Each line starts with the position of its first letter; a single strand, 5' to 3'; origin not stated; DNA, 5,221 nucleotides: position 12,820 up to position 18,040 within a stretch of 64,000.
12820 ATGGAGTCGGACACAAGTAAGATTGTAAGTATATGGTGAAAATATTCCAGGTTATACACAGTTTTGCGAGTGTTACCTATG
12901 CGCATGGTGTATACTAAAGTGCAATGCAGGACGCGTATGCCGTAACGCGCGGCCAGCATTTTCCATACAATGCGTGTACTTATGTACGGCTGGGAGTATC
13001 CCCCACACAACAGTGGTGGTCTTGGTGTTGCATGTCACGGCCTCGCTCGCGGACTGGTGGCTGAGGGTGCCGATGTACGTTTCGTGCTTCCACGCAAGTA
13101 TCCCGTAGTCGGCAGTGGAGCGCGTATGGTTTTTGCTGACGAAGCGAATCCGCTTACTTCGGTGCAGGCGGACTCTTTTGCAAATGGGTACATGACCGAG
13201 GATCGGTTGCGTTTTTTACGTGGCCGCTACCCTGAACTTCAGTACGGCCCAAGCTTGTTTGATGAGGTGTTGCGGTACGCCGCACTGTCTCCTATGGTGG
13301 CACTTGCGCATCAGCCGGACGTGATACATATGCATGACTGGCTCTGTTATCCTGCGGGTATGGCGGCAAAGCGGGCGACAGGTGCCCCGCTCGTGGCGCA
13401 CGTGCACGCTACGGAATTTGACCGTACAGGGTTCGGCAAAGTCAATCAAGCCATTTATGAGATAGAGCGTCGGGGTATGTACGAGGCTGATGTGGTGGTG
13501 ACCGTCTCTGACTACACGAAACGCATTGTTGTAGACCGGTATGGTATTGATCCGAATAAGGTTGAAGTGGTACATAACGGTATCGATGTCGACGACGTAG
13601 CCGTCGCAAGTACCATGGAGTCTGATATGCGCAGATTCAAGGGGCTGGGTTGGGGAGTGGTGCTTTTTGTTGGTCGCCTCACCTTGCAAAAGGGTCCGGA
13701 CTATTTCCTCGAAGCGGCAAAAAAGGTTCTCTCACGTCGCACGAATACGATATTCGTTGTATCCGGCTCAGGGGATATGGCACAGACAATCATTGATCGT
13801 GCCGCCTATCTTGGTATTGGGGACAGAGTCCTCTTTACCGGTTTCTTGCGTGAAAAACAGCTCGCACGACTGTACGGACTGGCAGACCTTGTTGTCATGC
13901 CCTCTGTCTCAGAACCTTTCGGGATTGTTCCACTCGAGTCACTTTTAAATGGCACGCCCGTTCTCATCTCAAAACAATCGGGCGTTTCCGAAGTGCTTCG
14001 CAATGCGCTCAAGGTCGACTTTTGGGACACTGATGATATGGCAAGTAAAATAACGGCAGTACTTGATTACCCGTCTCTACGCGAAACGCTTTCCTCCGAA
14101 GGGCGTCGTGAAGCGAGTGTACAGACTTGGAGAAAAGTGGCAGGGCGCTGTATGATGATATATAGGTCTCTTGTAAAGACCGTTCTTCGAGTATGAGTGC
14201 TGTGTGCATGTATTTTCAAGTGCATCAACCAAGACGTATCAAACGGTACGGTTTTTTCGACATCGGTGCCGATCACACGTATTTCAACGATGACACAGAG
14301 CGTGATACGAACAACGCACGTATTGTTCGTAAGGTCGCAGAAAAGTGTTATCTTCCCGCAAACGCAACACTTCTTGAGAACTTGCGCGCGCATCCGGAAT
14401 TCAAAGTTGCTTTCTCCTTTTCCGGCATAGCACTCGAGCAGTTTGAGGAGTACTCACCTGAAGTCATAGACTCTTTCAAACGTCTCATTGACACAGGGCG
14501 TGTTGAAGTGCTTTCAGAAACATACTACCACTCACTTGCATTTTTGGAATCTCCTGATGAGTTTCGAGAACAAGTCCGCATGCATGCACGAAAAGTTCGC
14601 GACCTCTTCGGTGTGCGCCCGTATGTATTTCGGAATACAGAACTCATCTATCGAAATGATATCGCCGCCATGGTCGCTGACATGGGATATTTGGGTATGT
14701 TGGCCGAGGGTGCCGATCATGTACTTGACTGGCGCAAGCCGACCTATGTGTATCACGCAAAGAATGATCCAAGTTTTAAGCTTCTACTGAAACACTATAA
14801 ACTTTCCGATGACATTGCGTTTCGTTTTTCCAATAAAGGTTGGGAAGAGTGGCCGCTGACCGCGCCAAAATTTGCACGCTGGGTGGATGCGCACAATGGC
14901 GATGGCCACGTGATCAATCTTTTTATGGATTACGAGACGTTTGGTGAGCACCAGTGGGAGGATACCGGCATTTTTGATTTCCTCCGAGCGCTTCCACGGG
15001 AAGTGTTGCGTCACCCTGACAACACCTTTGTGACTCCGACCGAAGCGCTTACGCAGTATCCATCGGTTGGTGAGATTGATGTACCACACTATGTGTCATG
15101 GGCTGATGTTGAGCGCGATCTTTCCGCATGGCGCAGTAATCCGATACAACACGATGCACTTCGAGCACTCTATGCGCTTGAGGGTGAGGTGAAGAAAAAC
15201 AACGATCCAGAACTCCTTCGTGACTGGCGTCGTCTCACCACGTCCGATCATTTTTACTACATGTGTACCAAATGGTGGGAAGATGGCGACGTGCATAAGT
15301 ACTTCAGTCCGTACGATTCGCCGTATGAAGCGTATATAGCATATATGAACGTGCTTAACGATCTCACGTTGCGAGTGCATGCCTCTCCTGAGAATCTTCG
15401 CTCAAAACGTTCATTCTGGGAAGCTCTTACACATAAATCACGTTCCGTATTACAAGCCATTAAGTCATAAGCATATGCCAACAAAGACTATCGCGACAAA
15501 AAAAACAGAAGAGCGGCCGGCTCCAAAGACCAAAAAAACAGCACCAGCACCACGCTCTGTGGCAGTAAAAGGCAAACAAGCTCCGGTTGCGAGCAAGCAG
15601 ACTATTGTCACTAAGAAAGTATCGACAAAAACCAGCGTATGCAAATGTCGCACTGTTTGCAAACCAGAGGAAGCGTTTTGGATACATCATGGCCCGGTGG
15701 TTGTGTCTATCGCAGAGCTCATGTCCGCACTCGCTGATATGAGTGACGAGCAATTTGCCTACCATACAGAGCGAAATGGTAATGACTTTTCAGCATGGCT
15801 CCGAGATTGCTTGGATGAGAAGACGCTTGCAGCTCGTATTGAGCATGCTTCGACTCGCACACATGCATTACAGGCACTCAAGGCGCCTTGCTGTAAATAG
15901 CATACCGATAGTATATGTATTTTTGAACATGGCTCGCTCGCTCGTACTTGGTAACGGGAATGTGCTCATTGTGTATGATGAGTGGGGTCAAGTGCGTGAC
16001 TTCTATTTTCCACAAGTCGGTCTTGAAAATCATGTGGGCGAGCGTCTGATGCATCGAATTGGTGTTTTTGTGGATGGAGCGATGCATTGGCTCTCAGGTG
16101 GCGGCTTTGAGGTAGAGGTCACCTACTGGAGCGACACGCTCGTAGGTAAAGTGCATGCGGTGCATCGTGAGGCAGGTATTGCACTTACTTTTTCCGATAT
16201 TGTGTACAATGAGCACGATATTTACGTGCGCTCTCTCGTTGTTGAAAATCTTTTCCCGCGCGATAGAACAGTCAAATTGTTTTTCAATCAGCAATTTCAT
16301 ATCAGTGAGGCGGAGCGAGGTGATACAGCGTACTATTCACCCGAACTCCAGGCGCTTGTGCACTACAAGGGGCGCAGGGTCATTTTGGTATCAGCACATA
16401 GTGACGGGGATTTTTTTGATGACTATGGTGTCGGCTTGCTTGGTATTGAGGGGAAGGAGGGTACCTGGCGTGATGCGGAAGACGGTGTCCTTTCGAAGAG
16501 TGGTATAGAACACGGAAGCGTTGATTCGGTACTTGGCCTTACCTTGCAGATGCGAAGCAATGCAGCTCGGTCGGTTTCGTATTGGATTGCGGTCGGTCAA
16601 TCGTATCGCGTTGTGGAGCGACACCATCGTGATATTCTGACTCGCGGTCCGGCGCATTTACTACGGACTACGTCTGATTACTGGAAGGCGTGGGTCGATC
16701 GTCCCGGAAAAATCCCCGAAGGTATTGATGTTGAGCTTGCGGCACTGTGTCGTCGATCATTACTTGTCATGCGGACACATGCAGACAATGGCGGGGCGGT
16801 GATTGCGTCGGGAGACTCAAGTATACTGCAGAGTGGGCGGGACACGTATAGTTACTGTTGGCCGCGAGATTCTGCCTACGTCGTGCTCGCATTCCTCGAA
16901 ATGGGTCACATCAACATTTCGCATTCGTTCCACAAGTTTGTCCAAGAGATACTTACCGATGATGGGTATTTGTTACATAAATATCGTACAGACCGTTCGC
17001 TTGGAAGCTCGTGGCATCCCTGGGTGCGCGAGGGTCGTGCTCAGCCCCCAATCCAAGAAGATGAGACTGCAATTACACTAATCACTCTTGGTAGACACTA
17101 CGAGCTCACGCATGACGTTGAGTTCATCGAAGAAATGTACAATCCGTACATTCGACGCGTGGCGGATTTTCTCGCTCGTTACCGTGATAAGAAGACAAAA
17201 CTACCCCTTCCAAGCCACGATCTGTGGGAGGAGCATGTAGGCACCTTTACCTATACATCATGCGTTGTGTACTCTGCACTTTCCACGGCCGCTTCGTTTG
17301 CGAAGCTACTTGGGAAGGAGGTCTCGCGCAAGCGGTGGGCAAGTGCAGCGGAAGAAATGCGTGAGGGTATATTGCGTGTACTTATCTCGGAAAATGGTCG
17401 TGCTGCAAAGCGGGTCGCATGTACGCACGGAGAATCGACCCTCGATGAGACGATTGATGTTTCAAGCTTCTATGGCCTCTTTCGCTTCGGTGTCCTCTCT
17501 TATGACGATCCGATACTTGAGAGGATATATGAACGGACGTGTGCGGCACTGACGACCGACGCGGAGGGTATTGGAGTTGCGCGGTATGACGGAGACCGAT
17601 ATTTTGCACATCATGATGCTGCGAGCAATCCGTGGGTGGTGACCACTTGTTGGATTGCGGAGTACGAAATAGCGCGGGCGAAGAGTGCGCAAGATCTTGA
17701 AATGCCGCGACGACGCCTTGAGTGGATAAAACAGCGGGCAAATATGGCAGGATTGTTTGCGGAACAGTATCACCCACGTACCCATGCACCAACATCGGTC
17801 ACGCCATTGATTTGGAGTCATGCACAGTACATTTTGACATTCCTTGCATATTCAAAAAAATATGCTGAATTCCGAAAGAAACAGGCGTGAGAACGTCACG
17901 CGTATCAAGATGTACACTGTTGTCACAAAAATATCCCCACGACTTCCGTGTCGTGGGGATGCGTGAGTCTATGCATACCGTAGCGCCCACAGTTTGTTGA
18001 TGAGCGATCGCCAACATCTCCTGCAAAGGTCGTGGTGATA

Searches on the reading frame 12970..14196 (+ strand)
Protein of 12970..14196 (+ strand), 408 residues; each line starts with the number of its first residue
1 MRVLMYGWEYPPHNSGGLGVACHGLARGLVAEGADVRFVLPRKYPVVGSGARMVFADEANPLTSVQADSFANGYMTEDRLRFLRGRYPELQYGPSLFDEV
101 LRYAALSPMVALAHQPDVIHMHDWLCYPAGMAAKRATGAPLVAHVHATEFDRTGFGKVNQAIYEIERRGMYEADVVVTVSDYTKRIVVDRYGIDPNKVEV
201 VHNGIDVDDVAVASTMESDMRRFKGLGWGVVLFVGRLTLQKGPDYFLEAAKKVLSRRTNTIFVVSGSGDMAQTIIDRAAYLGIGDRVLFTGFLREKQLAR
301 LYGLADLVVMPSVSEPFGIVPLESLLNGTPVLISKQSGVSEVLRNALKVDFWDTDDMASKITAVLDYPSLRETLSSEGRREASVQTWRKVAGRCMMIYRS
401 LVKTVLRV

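Call 42: search_protein_families(library=pfam, proteins=[window:12970-14196:+], max_evalue=0.001)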
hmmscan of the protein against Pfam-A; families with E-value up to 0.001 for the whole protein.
window:12970-14196:+ (408 aa): 7 families
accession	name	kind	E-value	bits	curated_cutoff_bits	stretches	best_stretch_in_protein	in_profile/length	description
PF00534.26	Glycos_transf_1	-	1.1e-33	116.7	26.4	1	230-380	17-171/172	Glycosyl transferases group 1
PF13692.12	Glyco_trans_1_4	-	5.7e-27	95.2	27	1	230-366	3-141/142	Glycosyl transferases group 1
PF13439.12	Glyco_transf_4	-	1e-26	94.4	28.5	1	16-208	2-169/170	Glycosyltransferase Family 4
PF13579.12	Glyco_trans_4_4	-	7e-26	91.9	29.7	1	16-204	1-158/158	Glycosyl transferase 4-like domain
PF08323.17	Glyco_transf_5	-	2.7e-20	73.5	22.7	1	2-189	1-226/239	Starch synthase catalytic domain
PF20706.3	GT4-conflict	-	1.7e-17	63.9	26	1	113-350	79-327/385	Family 4 Glycosyltransferase in conflict systems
PF13524.12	Glyco_trans_1_2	-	8.9e-05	22.9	25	1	262-382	17-129/144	Glycosyl transferase-like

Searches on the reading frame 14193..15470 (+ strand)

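Call 42: search_protein_families(library=pfam, proteins=[window:14193-15470:+], max_evalue=0.001)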
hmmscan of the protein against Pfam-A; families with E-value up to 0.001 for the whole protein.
window:14193-15470:+ (425 aa): 2 families
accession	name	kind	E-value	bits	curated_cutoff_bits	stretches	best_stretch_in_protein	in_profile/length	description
PF03065.20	Glyco_hydro_57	-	4.1e-73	246.7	21.2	1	6-298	2-291/291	Glycosyl hydrolase family 57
PF01522.26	Polysacc_deac_1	-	0.00015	22.2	23.1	1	93-166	49-121/124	Polysaccharide deacetylase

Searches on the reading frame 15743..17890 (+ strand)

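Call 42: search_protein_families(library=pfam, proteins=[window:15743-17890:+], max_evalue=0.001)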
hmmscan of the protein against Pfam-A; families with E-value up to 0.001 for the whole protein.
window:15743-17890:+ (715 aa): 2 families
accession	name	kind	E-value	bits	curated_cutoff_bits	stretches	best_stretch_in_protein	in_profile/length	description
PF00723.27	Glyco_hydro_15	-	9e-22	78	22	1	345-644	18-331/427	Glycosyl hydrolases family 15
PF17389.8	Bac_rhamnosid6H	-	0.00096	19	24.5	0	451-557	109-223/339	Bacterial alpha-L-rhamnosidase 6 hairpin glycosidase domain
